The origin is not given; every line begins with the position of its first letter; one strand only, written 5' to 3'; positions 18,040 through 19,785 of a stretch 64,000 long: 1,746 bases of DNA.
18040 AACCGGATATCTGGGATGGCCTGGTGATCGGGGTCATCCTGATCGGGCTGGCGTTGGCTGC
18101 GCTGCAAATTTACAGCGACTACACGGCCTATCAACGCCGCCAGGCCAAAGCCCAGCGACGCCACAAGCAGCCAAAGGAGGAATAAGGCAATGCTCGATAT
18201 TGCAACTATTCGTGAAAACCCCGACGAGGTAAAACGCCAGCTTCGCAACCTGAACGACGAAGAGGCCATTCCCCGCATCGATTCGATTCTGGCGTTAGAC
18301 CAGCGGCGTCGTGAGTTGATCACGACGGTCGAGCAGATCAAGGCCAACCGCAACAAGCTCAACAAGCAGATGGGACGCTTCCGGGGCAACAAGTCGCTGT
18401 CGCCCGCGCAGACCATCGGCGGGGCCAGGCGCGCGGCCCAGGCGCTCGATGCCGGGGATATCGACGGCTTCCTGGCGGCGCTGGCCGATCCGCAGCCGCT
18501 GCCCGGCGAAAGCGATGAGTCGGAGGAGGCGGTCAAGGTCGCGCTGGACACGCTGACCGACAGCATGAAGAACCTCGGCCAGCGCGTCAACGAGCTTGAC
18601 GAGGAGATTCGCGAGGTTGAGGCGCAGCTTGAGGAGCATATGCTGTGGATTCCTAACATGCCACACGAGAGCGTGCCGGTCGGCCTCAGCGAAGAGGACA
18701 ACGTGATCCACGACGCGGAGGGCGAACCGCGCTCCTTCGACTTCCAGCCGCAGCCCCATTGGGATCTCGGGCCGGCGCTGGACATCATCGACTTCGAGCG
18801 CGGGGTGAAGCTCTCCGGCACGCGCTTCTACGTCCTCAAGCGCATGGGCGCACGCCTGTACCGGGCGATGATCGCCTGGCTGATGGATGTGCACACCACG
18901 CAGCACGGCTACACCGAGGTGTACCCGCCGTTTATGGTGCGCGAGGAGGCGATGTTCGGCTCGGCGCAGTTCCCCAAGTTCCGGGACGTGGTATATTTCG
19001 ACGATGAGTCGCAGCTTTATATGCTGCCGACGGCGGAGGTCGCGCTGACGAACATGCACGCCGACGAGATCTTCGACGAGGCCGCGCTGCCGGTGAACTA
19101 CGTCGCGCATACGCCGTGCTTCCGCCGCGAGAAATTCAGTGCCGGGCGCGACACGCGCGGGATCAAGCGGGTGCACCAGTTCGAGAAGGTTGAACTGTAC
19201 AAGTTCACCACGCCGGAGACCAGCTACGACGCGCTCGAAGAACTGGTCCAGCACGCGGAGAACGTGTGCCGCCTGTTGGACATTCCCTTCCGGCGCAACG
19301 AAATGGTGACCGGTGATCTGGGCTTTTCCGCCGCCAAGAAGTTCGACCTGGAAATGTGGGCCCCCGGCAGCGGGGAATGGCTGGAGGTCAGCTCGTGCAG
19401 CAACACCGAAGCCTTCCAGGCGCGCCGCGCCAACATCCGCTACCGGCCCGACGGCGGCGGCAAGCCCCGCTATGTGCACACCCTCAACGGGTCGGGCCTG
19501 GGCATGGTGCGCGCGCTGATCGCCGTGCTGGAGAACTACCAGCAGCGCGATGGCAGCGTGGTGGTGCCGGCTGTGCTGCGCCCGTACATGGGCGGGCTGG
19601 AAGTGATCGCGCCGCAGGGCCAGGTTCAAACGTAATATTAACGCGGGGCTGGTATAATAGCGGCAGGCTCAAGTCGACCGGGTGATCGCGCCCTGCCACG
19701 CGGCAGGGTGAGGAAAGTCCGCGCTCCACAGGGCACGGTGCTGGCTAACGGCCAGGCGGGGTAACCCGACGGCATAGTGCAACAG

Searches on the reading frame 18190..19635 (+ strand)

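Call 11: search_protein_families(library=pfam, proteins=[window:18190-19635:+], max_evalue=0.001)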
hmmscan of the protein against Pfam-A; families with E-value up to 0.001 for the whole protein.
window:18190-19635:+ (481 aa): 2 families
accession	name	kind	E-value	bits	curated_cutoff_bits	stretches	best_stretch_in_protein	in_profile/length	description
PF00587.30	tRNA-synt_2b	-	4.6e-35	121.7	29.3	1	272-450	7-179/179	tRNA synthetase class II core domain (G, H, P, S and T)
PF02403.27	Seryl_tRNA_N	-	6.4e-22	78.3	28.2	2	1-68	1-66/108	Seryl-tRNA synthetase N-terminal domain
